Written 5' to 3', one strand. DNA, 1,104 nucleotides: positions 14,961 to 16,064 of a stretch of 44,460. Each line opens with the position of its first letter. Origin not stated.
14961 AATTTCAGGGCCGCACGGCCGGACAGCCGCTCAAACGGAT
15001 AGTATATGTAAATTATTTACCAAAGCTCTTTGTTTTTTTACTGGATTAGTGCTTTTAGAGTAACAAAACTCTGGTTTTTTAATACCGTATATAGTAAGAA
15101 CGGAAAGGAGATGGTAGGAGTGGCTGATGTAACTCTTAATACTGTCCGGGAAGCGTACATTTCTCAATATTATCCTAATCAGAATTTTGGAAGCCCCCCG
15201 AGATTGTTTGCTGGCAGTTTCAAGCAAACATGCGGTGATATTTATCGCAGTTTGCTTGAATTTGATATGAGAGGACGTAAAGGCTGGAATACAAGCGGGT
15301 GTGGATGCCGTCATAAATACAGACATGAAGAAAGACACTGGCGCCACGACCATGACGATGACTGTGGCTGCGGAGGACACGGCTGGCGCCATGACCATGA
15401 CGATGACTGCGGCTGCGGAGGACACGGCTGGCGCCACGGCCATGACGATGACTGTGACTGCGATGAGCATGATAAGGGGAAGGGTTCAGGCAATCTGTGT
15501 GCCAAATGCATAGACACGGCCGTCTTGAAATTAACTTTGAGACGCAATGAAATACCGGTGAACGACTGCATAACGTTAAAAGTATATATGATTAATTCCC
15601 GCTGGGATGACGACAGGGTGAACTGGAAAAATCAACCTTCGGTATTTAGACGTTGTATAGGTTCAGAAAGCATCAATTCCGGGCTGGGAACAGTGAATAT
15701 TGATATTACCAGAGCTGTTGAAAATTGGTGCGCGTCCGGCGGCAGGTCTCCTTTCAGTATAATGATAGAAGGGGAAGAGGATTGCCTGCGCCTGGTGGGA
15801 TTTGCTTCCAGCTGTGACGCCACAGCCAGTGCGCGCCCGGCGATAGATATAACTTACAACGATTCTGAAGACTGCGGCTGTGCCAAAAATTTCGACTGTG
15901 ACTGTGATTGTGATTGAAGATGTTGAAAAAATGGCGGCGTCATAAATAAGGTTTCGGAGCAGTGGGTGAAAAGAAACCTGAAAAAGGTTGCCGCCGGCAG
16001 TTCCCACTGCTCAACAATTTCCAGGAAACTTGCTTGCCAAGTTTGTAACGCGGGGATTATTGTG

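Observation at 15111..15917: Metal-ligand-rich tandem repeat inserted into a DNRLRE-like protein next to cwlD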

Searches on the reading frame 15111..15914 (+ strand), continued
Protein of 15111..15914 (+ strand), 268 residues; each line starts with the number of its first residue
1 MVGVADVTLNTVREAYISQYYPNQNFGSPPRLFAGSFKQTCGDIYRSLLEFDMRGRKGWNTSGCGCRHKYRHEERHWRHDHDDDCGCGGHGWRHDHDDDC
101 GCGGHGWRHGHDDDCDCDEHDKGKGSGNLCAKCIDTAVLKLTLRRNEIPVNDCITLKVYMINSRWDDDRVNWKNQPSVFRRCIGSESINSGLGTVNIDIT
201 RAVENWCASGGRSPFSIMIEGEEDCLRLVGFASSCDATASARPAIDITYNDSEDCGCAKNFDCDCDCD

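Call 46: find_encoding_contigs(protein=P0005, flank=7000, max_places=3)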
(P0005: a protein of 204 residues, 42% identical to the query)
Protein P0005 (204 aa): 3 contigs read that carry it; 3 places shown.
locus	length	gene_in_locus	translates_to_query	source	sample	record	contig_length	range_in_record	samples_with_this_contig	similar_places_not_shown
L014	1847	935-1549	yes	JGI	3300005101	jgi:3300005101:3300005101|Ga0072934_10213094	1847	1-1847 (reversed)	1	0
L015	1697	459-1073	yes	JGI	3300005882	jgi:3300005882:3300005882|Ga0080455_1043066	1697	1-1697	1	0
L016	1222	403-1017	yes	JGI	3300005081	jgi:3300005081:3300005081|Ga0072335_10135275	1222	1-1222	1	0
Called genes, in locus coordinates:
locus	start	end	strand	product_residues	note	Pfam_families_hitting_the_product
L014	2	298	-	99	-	?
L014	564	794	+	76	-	-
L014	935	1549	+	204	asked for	PF24517:CBM96, PF06848:Disaggr_repeat (weak)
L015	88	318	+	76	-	-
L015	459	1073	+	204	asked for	PF24517:CBM96, PF06848:Disaggr_repeat (weak)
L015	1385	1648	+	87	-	-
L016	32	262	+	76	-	-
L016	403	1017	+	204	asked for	PF24517:CBM96, PF06848:Disaggr_repeat (weak)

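Call 47: find_encoding_contigs(protein=P0009, flank=7000, max_places=3)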
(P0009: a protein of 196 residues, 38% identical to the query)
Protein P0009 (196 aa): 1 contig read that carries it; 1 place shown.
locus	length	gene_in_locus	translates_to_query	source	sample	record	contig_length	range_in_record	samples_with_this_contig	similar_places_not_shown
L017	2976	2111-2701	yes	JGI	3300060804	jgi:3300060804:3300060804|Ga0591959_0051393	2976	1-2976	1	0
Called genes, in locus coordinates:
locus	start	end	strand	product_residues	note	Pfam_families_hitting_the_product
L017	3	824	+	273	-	?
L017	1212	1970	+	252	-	PF14879:DUF4489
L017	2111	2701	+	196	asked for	PF24517:CBM96, PF06848:Disaggr_repeat (faint)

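Call 52: find_related_loci(query=A5, collection=metagenome_contigs, flank=4000)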
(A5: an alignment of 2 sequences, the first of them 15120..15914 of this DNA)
Query A5 (265 aa) in metagenome_contigs; peptide patterns used: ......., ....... (x = any residue, [..] = any of these).
600 stretches matched a pattern, but none encodes a relative of the query by tblastn (E <= 1e-3).

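Call 53: find_related_loci(query=window:15120-15914:+, collection=metagenome_contigs, flank=4000)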
Query window:15120-15914:+ (265 aa) in metagenome_contigs; peptide patterns used: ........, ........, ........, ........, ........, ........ (x = any residue, [..] = any of these).
136 stretches matched a pattern, but none encodes a relative of the query by tblastn (E <= 1e-3).

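Call 58: search_protein_families(library=pfam, proteins=[L002:811-1509:+, L002:1559-2683:+, L002:2993-4597:+, L002:10078-10650:-, L003:6522-7784:-, L003:8659-8904:+, L003:5303-6412:+, L006:11394-12263:-, L006:12512-13183:+, L006:10976-11209:-], max_evalue=0.001)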
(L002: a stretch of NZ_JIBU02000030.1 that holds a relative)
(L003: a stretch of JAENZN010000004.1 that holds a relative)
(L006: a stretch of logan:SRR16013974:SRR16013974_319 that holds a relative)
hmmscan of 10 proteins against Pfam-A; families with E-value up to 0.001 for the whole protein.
L002:811-1509:+ (233 aa): 6 families
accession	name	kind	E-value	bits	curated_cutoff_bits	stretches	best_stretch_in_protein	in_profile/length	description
PF08241.18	Methyltransf_11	-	5.8e-13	49.7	21.2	1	68-180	1-95/95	Methyltransferase domain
PF13649.12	Methyltransf_25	-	9e-11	42.8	27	1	68-176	2-97/97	Methyltransferase domain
PF08242.18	Methyltransf_12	-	4e-08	34.3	30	1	68-178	1-98/98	Methyltransferase domain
PF13847.12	Methyltransf_31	-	3.8e-07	30.3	27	1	63-180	3-109/145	Methyltransferase domain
PF13489.12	Methyltransf_23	-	7.1e-07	29.5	27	1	61-182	20-118/164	Methyltransferase domain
PF01209.24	Ubie_methyltran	-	2.1e-06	27.7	20.1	1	66-189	50-159/233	ubiE/COQ5 methyltransferase family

L002:1559-2683:+ (375 aa): 2 families
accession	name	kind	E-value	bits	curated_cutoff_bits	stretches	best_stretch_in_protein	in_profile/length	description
PF24517.2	CBM96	-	4.9e-18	65.9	26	1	3-166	2-155/164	Carbohydrate-binding module family 96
PF00688.24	TGFb_propeptide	-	5.3e-05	23.4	25.8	1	43-151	110-212/242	TGF-beta propeptide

L002:2993-4597:+ (535 aa): 3 families
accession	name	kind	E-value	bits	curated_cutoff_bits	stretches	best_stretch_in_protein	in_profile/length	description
PF01391.23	Collagen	-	2.6e-34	117.2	27.2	5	184-242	1-59/60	Collagen triple helix repeat (20 copies)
PF24517.2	CBM96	-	1.2e-16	61.4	26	1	3-137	2-126/164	Carbohydrate-binding module family 96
PF06848.17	Disaggr_repeat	-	0.00034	20.8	33.9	0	28-105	12-86/179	Disaggregatase related repeat domain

L002:10078-10650:- (190 aa): 0 families

L003:6522-7784:- (420 aa): 2 families
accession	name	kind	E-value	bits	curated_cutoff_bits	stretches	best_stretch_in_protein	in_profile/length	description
PF03851.20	UvdE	-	4.1e-70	236.6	24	1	19-265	19-272/275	UV-endonuclease UvdE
PF08349.16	DUF1722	-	1.3e-14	54.9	22.5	1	310-418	1-113/117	Protein of unknown function (DUF1722)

L003:8659-8904:+ (82 aa): 1 family
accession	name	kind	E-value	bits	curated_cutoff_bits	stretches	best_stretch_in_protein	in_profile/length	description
PF19824.4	Tlp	-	3.7e-30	104.4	25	1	10-77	1-68/70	Small, acid-soluble spore protein Tlp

L003:5303-6412:+ (370 aa): 1 family
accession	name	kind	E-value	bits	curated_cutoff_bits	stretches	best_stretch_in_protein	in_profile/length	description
PF10282.15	Lactonase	-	1.4e-19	71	21.7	1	36-153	211-321/344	Lactonase, 7-bladed beta-propeller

L006:11394-12263:- (289 aa): 3 families
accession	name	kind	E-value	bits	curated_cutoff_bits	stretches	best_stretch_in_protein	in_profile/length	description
PF24517.2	CBM96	-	4.2e-23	82.4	26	1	5-164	5-159/164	Carbohydrate-binding module family 96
PF06848.17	Disaggr_repeat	-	6.6e-11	42.6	33.9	1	19-97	10-86/179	Disaggregatase related repeat domain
PF00688.24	TGFb_propeptide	-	5.4e-05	23.4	25.8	1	42-147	110-212/242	TGF-beta propeptide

L006:12512-13183:+ (224 aa): 1 family
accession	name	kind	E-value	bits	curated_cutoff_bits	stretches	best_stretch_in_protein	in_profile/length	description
PF14879.11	DUF4489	-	1.8e-19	70.8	27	1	38-219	3-150/151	Domain of unknown function (DUF4489)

L006:10976-11209:- (77 aa): 0 families

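Call 73: search_protein_families(library=ncbifam, proteins=[L010:1067-1939:+, P0045], max_evalue=0.01)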
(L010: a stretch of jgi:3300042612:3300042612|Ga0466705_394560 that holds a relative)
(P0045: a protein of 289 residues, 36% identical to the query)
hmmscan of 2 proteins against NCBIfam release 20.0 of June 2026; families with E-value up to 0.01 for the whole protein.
L010:1067-1939:+ (291 aa): 1 family
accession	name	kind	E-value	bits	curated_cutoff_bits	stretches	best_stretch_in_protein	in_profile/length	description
NF033679.1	DNRLRE_dom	domain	2e-18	67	34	2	154-270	47-164/164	DNRLRE domain-containing protein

P0045 (289 aa): 1 family
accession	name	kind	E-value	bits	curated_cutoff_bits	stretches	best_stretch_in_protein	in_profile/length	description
NF033679.1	DNRLRE_dom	domain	1.5e-15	57.6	34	2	121-220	51-159/164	DNRLRE domain-containing protein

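Call 80: search_protein_families(library=pfam, proteins=[L010:1058-1939:+], max_evalue=5)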
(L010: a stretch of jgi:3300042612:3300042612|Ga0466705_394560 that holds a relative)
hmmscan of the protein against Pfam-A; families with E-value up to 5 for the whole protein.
L010:1058-1939:+ (294 aa): 2 families
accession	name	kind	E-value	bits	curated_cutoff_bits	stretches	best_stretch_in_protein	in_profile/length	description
PF24517.2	CBM96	-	1.6e-14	54.5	26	2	159-249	55-142/164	Carbohydrate-binding module family 96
PF04019.17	DUF359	-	0.21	11.7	25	1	213-254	46-85/126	Protein of unknown function (DUF359)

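Call 84: list_cluster_members(proteins=[P0002, P0004, P0006, P0007, P0008, P0011, P0012, P0013, P0018, P0045])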
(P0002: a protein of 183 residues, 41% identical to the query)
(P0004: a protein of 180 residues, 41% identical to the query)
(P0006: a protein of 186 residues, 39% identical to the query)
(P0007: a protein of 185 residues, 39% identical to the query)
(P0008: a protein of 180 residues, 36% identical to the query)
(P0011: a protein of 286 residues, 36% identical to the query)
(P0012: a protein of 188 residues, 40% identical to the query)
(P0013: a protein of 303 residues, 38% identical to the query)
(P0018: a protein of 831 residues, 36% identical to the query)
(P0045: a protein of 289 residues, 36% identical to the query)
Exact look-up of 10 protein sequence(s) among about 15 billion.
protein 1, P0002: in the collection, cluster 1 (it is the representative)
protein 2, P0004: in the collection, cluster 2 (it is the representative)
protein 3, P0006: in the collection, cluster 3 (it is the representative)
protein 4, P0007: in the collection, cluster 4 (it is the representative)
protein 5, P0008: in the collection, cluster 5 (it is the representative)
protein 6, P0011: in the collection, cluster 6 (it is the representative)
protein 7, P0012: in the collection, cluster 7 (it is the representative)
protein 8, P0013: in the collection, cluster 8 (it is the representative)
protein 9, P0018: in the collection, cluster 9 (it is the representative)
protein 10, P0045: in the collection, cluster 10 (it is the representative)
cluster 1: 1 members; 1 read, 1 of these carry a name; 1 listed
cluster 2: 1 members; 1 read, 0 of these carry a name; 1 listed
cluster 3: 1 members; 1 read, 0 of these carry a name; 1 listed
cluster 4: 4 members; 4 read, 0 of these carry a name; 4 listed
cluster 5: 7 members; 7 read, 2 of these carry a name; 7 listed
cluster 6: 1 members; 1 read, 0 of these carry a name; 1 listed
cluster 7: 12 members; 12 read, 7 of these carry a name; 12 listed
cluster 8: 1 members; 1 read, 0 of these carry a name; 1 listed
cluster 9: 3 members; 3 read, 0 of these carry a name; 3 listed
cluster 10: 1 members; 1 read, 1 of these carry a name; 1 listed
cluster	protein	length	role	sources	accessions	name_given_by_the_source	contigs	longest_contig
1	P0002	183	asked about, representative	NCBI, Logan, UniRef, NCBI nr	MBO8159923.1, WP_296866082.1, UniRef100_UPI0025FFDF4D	DNRLRE domain-containing protein [Thermosyntropha sp.] | DNRLRE domain-containing protein n=1 Tax=Thermosyntropha sp. TaxID=2740820 ...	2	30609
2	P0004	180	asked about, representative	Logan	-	-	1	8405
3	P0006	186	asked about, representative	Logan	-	-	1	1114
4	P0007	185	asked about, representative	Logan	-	-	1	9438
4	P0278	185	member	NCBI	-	-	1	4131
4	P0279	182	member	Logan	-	-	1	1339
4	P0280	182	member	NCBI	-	-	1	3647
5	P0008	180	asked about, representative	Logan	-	-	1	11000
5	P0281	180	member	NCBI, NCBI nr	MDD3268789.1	MAG: DNRLRE domain-containing protein [Syntrophomonadaceae bacterium] | DNRLRE domain-containing protein [Syntrophomonadaceae bacterium]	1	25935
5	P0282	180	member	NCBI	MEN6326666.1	MAG: DNRLRE domain-containing protein [Syntrophomonas sp.]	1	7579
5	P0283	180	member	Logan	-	-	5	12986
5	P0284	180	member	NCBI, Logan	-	-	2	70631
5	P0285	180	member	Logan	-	-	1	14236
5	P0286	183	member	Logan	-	-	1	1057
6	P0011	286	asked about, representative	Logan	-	-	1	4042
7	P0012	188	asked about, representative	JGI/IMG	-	hypothetical protein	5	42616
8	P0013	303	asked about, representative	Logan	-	-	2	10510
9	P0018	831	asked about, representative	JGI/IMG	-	-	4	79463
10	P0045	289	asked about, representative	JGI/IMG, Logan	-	hypothetical protein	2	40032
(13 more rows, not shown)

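Call 88: search_solved_structures(query=A3, max_evalue=0.01, show_alignments=2)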
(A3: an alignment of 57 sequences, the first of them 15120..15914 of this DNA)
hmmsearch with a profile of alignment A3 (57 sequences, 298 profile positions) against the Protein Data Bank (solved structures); distinct sequences matched with E-value up to 0.01: 2.
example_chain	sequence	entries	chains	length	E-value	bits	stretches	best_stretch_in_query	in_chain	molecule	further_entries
7vbo_A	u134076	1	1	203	1.3e-10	44.2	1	6-171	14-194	Alginate lyase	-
8wab_A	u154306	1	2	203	2.8e-09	39.8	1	19-134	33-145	DNRLRE domain-containing protein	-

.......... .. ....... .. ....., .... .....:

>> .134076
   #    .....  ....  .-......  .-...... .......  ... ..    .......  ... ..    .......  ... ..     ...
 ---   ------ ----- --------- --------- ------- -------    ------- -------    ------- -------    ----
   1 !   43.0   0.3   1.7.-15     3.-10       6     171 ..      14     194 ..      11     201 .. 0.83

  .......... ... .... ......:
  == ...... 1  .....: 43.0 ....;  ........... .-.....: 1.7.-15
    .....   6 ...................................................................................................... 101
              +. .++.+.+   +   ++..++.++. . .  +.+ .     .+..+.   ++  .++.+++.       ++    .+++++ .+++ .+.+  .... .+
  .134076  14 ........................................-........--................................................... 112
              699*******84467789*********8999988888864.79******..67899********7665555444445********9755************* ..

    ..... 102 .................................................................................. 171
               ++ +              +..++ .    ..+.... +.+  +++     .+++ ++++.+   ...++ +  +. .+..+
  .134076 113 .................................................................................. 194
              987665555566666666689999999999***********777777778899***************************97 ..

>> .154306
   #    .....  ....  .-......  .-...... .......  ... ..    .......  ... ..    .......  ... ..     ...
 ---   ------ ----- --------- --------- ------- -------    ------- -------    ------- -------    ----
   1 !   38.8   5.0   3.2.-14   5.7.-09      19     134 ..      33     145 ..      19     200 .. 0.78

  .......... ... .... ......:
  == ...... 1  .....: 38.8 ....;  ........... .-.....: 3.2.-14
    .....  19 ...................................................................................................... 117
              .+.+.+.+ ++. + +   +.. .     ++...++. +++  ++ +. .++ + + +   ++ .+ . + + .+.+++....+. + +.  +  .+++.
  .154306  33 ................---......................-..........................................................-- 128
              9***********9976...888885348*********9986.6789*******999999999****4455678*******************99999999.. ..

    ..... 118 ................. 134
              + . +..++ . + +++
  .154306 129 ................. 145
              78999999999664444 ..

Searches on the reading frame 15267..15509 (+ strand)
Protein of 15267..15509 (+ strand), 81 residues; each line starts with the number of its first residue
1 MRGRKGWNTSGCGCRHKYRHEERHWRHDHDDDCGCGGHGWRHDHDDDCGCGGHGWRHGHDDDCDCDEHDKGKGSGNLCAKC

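Call 55: search_solved_structures(query=window:15267-15509:+, max_evalue=10, show_alignments=3)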
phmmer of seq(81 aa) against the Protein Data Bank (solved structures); distinct sequences matched with E-value up to 10: 0.
